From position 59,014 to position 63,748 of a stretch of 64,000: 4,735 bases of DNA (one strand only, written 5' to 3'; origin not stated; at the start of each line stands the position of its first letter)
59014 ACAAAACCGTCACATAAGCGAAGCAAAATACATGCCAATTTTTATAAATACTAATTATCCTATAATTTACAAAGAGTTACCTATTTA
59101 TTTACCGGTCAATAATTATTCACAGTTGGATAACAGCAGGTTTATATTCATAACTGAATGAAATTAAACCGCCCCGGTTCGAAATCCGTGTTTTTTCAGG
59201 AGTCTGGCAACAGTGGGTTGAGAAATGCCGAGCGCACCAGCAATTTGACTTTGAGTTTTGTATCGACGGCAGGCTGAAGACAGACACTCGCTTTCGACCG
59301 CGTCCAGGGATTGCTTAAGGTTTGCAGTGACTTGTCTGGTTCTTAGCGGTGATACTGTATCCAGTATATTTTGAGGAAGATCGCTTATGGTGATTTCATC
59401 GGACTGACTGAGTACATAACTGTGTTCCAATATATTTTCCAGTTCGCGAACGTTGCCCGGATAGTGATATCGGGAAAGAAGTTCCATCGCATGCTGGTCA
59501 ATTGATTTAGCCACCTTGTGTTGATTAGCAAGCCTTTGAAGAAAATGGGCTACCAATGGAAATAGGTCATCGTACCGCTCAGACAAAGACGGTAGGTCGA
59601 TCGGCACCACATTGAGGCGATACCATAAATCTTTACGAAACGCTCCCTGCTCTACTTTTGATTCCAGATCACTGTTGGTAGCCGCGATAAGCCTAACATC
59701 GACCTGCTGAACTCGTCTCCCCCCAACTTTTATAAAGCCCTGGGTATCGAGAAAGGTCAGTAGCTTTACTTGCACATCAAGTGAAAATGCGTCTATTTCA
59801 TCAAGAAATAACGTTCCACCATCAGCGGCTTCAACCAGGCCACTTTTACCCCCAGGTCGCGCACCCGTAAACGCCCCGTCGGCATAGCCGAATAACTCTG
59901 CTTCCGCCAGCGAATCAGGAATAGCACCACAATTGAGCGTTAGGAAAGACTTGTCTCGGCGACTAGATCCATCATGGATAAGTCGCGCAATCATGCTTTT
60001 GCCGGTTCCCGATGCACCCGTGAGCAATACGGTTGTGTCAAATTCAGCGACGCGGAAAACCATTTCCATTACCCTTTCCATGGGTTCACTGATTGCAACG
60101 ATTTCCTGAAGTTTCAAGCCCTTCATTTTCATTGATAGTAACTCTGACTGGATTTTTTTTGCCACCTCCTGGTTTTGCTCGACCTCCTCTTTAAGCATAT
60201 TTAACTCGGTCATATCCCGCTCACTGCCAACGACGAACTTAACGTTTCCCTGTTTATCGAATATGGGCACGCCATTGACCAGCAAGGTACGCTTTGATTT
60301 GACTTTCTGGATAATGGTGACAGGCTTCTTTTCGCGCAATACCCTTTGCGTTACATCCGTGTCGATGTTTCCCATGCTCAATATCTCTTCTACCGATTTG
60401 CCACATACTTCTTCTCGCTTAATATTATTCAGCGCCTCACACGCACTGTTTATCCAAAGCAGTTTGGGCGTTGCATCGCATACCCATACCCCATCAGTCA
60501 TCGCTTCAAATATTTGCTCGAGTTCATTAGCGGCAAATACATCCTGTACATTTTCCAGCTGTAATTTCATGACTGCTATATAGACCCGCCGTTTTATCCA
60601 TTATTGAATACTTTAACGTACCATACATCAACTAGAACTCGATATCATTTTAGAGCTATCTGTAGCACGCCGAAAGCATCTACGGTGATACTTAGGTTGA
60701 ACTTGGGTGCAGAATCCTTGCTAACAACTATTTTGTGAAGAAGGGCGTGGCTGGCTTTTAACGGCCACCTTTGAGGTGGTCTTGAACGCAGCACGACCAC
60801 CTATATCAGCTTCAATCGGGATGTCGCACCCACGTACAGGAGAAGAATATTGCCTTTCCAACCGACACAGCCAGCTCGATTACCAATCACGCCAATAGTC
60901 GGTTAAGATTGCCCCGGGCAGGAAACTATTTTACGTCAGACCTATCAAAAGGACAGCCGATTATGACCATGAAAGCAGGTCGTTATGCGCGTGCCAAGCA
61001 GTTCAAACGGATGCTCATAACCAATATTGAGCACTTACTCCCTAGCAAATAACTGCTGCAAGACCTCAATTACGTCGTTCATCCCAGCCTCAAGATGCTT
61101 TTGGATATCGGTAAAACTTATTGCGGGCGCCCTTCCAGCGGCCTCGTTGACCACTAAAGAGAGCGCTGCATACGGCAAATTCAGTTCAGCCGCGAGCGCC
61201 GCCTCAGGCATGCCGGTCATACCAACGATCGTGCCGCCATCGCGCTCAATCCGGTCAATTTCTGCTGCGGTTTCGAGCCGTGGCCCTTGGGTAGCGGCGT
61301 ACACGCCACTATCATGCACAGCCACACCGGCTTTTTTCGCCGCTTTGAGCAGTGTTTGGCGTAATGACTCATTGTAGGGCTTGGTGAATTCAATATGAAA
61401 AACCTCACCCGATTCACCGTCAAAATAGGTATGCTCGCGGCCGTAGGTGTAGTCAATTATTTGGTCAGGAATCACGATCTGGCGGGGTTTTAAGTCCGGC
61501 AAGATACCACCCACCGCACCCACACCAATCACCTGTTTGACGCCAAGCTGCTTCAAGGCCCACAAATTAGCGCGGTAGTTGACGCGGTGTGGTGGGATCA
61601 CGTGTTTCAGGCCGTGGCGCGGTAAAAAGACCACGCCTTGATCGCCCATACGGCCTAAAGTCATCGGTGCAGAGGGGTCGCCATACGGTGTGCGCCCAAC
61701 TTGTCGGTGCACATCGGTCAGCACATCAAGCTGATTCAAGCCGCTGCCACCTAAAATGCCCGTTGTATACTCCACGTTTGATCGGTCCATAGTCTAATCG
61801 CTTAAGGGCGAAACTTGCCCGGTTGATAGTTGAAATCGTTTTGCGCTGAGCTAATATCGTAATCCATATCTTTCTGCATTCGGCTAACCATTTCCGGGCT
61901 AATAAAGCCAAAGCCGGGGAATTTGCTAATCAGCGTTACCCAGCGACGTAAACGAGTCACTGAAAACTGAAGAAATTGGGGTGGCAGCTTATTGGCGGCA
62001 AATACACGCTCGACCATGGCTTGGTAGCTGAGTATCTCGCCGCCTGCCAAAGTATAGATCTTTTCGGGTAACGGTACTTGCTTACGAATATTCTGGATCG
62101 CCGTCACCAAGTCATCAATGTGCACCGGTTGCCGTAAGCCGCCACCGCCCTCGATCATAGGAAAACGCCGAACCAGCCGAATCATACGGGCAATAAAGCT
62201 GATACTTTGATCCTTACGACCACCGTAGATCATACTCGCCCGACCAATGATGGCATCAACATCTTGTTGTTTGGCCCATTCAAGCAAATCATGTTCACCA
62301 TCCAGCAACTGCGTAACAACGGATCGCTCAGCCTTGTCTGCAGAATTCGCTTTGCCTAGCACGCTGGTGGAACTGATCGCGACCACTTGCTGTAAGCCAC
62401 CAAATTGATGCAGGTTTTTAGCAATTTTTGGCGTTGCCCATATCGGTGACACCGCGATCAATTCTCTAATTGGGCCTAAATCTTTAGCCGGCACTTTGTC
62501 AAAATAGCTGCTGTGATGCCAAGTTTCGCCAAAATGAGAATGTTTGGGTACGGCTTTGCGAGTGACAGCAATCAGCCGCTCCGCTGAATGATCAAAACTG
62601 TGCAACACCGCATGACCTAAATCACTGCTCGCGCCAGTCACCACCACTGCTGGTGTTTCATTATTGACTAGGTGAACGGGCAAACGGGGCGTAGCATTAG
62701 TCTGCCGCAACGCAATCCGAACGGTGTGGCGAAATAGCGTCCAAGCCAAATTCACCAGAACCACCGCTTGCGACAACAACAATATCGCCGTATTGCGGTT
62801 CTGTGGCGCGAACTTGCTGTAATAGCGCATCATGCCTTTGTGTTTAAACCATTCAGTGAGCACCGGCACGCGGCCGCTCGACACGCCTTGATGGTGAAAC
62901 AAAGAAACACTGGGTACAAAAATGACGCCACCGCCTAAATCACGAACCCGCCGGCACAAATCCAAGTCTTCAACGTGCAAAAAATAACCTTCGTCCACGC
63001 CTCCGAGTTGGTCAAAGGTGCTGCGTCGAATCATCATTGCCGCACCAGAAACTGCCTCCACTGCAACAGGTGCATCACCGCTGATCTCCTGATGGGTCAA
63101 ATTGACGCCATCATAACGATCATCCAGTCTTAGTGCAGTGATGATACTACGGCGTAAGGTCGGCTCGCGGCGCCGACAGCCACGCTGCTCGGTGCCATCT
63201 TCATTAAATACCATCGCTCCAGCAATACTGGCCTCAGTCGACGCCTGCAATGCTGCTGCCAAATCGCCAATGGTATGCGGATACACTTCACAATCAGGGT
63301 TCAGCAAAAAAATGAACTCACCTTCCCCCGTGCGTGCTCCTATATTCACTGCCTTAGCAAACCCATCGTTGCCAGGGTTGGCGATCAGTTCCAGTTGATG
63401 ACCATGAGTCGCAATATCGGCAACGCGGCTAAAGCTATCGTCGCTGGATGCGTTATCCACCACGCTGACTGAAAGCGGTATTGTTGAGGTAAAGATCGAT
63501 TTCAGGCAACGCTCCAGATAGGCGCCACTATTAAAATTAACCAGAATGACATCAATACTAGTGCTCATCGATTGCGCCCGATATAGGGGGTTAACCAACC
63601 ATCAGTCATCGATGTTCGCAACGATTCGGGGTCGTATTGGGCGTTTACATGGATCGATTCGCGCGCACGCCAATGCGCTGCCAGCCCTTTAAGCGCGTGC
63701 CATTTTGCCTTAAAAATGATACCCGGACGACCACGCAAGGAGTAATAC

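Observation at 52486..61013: A 7.9-kb operon sits between two co-oriented, apparently complementary halves of one IS5-family transposase gene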

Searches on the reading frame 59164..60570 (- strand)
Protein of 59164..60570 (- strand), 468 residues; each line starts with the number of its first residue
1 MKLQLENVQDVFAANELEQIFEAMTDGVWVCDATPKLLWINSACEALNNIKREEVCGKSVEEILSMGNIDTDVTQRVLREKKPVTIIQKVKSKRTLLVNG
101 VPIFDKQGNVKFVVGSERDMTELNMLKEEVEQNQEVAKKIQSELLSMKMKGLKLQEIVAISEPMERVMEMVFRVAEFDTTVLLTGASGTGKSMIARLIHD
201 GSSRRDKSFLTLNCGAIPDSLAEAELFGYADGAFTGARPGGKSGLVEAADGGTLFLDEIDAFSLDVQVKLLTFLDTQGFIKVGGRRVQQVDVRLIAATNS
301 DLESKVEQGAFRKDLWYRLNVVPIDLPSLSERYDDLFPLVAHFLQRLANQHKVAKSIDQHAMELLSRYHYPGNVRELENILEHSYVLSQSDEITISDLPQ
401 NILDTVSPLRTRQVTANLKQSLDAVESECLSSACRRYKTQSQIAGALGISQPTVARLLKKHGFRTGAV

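Call 5: search_protein_families(library=pfam, proteins=[window:59164-60570:-])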
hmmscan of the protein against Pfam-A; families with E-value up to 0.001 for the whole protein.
window:59164-60570:- (468 aa): 14 families
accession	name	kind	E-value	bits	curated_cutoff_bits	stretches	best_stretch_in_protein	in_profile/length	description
PF00158.32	Sigma54_activat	-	1.3e-62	210.9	20.2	1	158-324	2-167/168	Sigma-54 interaction domain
PF25601.1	AAA_lid_14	-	2.6e-23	82.1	27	1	331-406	2-78/87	AAA+ ATPase lid domain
PF14532.12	Sigma54_activ_2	-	3.6e-18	66.6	25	1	160-329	3-138/138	Sigma-54 interaction domain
PF07728.20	AAA_5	-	4e-10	40.3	22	1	181-301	2-124/139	AAA domain (dynein-related subfamily)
PF00989.32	PAS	-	2.8e-09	37.4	22.6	1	16-119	2-112/113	PAS fold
PF08448.16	PAS_4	-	1.2e-08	35.6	23.1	1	21-123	1-108/110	PAS fold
PF13426.13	PAS_9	-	3.2e-07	31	27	1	26-122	2-103/103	PAS domain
PF00004.35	AAA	-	4e-07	31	21.2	1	181-300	1-110/131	ATPase family associated with various cellular activities (AAA)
PF18024.7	HTH_50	-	9.8e-06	25.6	27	1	417-462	3-48/50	Helix-turn-helix domain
PF07724.20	AAA_2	-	4e-05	24.2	27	1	180-308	5-133/166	AAA domain (Cdc48 subfamily)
PF01078.27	Mg_chelatase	-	5.7e-05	23.1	20.3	0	233-277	89-133/207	Magnesium chelatase, subunit ChlI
PF13401.12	AAA_22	-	0.00024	21.9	27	0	181-214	8-41/130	AAA domain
PF13188.13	PAS_8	-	0.0003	21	21.8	1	17-47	3-33/65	PAS domain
PF13191.12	AAA_16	-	0.00064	20.7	32.6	0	168-231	13-83/167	AAA ATPase domain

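Call 38: find_related_loci(query=window:59164-60570:-, collection=metagenome_contigs, flank=10000)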
Query window:59164-60570:- (468 aa) in metagenome_contigs; peptide patterns used: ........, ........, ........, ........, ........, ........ (x = any residue, [..] = any of these).
411 stretches matched a pattern; 167 encode a relative of the query (tblastn E <= 1e-3); the best 80 are kept; 80 distinct loci.
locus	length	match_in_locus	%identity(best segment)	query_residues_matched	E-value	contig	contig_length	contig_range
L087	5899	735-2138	91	1-467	0e+0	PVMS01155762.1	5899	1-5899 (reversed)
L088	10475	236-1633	74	1-465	0e+0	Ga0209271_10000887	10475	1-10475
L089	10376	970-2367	72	1-465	0e+0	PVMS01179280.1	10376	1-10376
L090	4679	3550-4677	86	1-376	0e+0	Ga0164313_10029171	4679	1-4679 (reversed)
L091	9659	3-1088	89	106-467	0e+0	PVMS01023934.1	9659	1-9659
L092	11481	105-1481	67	16-466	0e+0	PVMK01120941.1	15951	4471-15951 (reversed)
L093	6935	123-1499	67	16-466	0e+0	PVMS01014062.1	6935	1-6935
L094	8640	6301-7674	63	12-467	0e+0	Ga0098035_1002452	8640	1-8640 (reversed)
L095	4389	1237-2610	63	12-467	0e+0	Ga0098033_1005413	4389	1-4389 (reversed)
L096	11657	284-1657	61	7-461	0e+0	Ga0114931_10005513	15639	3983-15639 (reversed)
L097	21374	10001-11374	60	7-461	0e+0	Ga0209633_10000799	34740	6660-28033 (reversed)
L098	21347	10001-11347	62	14-461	1e-179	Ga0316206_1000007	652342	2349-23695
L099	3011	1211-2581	55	5-461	1e-178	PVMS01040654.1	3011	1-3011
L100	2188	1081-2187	62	16-384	2e-165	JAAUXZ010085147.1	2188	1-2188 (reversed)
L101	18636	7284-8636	58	16-466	9e-176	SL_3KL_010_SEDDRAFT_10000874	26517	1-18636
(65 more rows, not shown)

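Call 51: list_cluster_members(proteins=[P0013, window:59164-60570:-, window:52693-53541:-, window:61035-61790:-])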
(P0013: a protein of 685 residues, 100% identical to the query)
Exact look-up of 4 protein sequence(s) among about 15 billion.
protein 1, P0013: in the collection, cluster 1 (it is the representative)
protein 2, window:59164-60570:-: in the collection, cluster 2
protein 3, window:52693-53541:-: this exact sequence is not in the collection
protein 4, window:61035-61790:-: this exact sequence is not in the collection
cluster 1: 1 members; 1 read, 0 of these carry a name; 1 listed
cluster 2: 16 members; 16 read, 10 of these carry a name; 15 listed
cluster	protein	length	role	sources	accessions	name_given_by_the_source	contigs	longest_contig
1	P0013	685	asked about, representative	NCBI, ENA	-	-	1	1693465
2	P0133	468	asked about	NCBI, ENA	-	-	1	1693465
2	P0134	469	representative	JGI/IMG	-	PAS domain S-box-containing protein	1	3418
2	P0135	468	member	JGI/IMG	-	PAS domain S-box-containing protein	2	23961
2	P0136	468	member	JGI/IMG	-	PAS domain S-box-containing protein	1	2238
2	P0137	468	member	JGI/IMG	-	PAS domain S-box-containing protein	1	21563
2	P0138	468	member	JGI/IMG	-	PAS domain S-box-containing protein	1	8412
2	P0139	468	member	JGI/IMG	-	PAS domain S-box-containing protein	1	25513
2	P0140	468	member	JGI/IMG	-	PAS domain S-box-containing protein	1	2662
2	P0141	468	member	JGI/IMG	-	PAS domain S-box-containing protein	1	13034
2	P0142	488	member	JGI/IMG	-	PAS domain S-box-containing protein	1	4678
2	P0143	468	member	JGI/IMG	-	PAS domain S-box-containing protein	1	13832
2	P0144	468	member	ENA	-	-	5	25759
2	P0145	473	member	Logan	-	-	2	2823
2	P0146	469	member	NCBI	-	-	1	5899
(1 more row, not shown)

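Call 61: search_protein_families(library=ncbifam, proteins=[L091:7591-8619:+], max_evalue=0.001)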
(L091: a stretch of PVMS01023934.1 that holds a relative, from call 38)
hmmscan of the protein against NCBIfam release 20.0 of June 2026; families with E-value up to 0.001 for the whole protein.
L091:7591-8619:+ (342 aa): 1 family
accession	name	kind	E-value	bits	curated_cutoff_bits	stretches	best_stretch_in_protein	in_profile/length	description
NF040521.1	C45_proenzyme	subfamily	2e-66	224.5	85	1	10-324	1-313/313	C45 family autoproteolytic acyltransferase/hydrolase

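Call 62: search_protein_families(library=pfam, proteins=[L091:7591-8619:+], max_evalue=0.001)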
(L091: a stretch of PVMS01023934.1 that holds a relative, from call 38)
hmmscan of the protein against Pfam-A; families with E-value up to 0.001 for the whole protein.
L091:7591-8619:+ (342 aa): 1 family
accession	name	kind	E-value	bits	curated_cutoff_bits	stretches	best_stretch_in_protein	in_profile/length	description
PF03417.21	AAT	-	2.8e-23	83.2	23.2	1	111-331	6-223/225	Acyl-coenzyme A:6-aminopenicillanic acid acyl-transferase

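Call 73: search_protein_families(library=ncbifam, proteins=[window:59164-60570:-], max_evalue=1e-10)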
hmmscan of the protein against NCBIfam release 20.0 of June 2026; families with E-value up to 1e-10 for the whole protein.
window:59164-60570:- (468 aa): 26 families (the best 25 are shown)
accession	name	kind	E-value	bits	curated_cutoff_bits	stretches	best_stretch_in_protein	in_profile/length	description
NF041552.1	TF_PrdR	equivalog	1.1e-109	367.4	795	1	15-453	134-568/577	sigma-54 dependent transcriptional regulator PrdR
TIGR01817.1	nifA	equivalog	1.6e-90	304.4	528.85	1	126-425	166-464/534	nif-specific transcriptional activator NifA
TIGR02915.1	PEP_resp_reg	equivalog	2.1e-85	287.2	502.6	1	140-463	122-444/445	PEP-CTERM-box response regulator transcription factor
NF038308.1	RNA_repair_RtcR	equivalog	3.4e-84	283.6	650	1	121-428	148-477/530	RNA repair transcriptional activator RtcR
TIGR02329.1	propionate_PrpR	equivalog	9.5e-84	281.9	499.2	1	152-460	209-526/526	propionate catabolism operon regulatory protein PrpR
TIGR01818.1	ntrC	equivalog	2.2e-82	277.3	558.6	1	141-433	118-414/463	nitrogen regulation protein NR(I)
NF003451.0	PRK05022.1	equivalog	5.4e-79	266.3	476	1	128-463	163-510/512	nitric oxide reductase transcriptional regulator NorR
NF011953.0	PRK15424.1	equivalog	7.2e-79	265.8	703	1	150-461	214-534/538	propionate catabolism operon regulatory protein PrpR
NF008469.0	PRK11361.1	equivalog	3.5e-78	263.3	714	1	107-462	97-455/461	acetoacetate metabolism transcriptional regulator AtoC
NF008085.0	PRK10820.1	equivalog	2.1e-74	251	576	1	17-463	82-512/520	transcriptional regulator TyrR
NF041946.1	LuxO_transreg_Vib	equivalog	1.6e-73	248.1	800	1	130-421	108-398/463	quorum-sensing sigma-54 dependent transcriptional regulator LuxO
NF007689.0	PRK10365.1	equivalog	8.1e-72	242.4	760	1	122-454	109-435/441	sigma-54-dependent response regulator transcription factor ZraR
NF050807.1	TransRegFlbDCaul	equivalog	7.4e-70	236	750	1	155-399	118-362/454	sigma-54-dependent transcriptional regulator FlbD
NF008485.2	PRK11388.1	equivalog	1.6e-69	234.8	551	1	14-463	209-637/643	dihydroxyacetone kinase operon transcriptional regulator DhaR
NF051870.1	NAssimRespRegNtrX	equivalog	5.4e-67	226.6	600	1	137-462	121-451/452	nitrogen assimilation response regulator NtrX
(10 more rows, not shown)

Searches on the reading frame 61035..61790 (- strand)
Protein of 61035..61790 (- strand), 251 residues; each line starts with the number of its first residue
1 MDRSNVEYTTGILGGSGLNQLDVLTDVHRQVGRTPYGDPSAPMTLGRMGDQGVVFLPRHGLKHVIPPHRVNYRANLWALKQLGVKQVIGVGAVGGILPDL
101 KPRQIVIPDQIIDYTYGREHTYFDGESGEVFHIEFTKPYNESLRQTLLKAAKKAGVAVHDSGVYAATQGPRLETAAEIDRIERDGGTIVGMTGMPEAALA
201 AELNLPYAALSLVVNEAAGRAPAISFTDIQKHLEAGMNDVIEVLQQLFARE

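Call 5: search_protein_families(library=pfam, proteins=[window:61035-61790:-])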
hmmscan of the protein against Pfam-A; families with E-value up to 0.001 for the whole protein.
window:61035-61790:- (251 aa): 1 family
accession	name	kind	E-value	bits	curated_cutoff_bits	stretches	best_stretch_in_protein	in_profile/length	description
PF01048.26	PNP_UDP_1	-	2.4e-45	155.2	25.1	1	10-247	2-231/233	Phosphorylase superfamily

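Call 10: find_encoding_contigs(protein=window:61035-61790:-, flank=10000, max_places=10)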
Protein window:61035-61790:- (251 aa): no gene with exactly this product is on record in the collection.

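Call 12: find_related_loci(query=window:61035-61790:-, collection=genome_contigs, flank=10000)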
Query window:61035-61790:- (251 aa) in genome_contigs; peptide patterns used: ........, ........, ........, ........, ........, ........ (x = any residue, [..] = any of these).
600 stretches matched a pattern (row limit reached: there are more); 598 encode a relative of the query (tblastn E <= 1e-3); the best 80 are kept; 80 distinct loci.
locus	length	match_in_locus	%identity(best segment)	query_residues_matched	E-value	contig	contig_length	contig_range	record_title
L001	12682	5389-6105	60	12-249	7e-91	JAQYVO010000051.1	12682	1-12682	MAG: Chromatiales bacterium isolate SG_15_bin51 SG15_bin51_k141_4263593, whole genome shotgun sequence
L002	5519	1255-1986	58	9-250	3e-89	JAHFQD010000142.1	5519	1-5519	MAG: Candidatus Muproteobacteria bacterium isolate nzgw542 NODE_32419_length_5520_cov_2.577885, whole genome shotgun seq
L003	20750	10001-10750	57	3-249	3e-89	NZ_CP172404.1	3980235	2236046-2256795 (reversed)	Niveibacterium terrae strain 24SJ04S-2 chromosome, complete genome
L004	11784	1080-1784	59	12-245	1e-88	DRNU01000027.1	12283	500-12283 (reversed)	MAG TPA_asm: Gammaproteobacteria bacterium isolate HyVt-519 HyVt-519_k145_1183478, whole genome shotgun sequence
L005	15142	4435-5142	59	12-246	1e-88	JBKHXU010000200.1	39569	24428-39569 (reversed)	MAG: Gammaproteobacteria bacterium isolate N_bin.27.orig k127_84767, whole genome shotgun sequence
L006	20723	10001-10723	57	12-249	5e-88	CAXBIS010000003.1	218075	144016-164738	MAG TPA_asm: uncultured Azoarcus sp. isolate ERR2762111_binner13_Refined_87 genome assembly, contig: ERZ3422204.127, who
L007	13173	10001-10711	57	9-244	4e-88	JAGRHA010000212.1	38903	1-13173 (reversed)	MAG: Gammaproteobacteria bacterium isolate HKST-UBA188 k127_1346519, whole genome shotgun sequence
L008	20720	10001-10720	56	11-248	4e-88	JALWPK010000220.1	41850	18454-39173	MAG: Gammaproteobacteria bacterium isolate M2_maxbin2_scaf2bin.326 M2_NODE_639_length_41850_cov_12.640941, whole genome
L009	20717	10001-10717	60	11-244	7e-88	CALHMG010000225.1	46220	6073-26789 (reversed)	MAG: uncultured Gammaproteobacteria bacterium isolate R2_Bin_MAXBIN__073_sub_1 genome assembly, contig: c_000001684363,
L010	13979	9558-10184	64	12-220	8e-88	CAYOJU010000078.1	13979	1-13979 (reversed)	MAG TPA_asm: uncultured Sideroxydans sp. isolate binchicken_co241_252 genome assembly, contig: NODE_4285_length_13979_co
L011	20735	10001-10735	56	5-246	2e-87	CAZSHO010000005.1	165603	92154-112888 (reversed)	MAG TPA_asm: uncultured Rhodocyclaceae bacterium isolate binchicken_co322_129 genome assembly, contig: NODE_133_length_1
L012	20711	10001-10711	59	12-245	2e-87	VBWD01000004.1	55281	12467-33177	MAG: Gallionellaceae bacterium isolate X1_MaxBin.016 scaffold_465, whole genome shotgun sequence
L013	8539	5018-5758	57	4-247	5e-87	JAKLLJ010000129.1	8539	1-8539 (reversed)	MAG: Thauera sp. isolate MAG.443 MAG.443-NODE_129_length_8539_cov_4.572796, whole genome shotgun sequence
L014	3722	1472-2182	57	12-247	2e-87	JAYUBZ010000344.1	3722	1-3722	MAG: Gammaproteobacteria bacterium isolate GFS_6843 GFS_6843_343, whole genome shotgun sequence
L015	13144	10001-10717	55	10-246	6e-87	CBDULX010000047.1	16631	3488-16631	MAG TPA_asm: uncultured Gammaproteobacteria bacterium isolate SRR22808123_concoct_97 genome assembly, contig: ERZ2504345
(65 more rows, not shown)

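Call 73: search_protein_families(library=ncbifam, proteins=[window:61035-61790:-], max_evalue=1e-10)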
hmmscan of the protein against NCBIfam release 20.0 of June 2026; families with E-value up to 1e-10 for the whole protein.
window:61035-61790:- (251 aa): 11 families
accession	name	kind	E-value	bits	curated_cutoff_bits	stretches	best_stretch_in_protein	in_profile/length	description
NF006599.0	PRK09136.1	equivalog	4.7e-107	356.8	223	1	10-249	4-245/247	S-methyl-5'-thioinosine phosphorylase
TIGR01694.1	MTAP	equivalog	6.8e-84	281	274.85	1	10-246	2-236/240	S-methyl-5'-thioadenosine phosphorylase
NF005876.0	PRK07823.1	equivalog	3.5e-69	232.9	306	1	7-240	5-234/267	S-methyl-5'-thioadenosine phosphorylase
NF006334.0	PRK08564.1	equivalog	7.2e-67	225.3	382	1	7-245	7-244/267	S-methyl-5'-thioadenosine phosphorylase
NF006492.0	PRK08931.1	equivalog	2.5e-56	191.2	437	1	9-215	5-209/291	S-methyl-5'-thioadenosine phosphorylase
NF005657.0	PRK07432.1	equivalog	1.1e-49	169.2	453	1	9-215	5-212/291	S-methyl-5'-thioadenosine phosphorylase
NF006054.0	PRK08202.1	equivalog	2.8e-23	82.8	218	1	76-249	99-272/274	purine-nucleoside phosphorylase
TIGR01697.1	PNPH-PUNA-XAPA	subfamily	1e-21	77.5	197.1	1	43-247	43-245/247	inosine/guanosine/xanthosine phosphorylase family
TIGR01698.1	PUNP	equivalog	1e-19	71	302.6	1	46-236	46-232/245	purine-nucleoside phosphorylase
TIGR01700.1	PNPH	equivalog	1.1e-16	61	293.35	1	43-221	43-219/249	purine nucleoside phosphorylase I, inosine and guanosine-specific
TIGR01699.1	XAPA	equivalog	1.2e-12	47.9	370.9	1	76-221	75-219/248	xanthosine phosphorylase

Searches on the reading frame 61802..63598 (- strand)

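Call 5: search_protein_families(library=pfam, proteins=[window:61802-63598:-])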
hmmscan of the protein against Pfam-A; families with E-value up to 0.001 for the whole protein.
window:61802-63598:- (598 aa): 5 families
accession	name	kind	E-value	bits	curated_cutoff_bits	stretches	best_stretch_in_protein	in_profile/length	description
PF00535.33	Glycos_transf_2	-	1.3e-18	67.9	23.3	1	17-149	2-132/168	Glycosyl transferase family 2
PF13641.12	Glyco_tranf_2_3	-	3.6e-13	50.5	27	1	16-232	4-208/230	Glycosyltransferase like family 2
PF10111.15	Glyco_tranf_2_2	-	3.3e-08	33.8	27.3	1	42-273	30-245/276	Glycosyltransferase like family 2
PF01370.27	Epimerase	-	7e-08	32.6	20.9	1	401-503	106-223/240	NAD dependent epimerase/dehydratase family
PF13632.12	Glyco_trans_2_3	-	0.00012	22.4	27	1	182-293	71-168/198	Glycosyl transferase family group 2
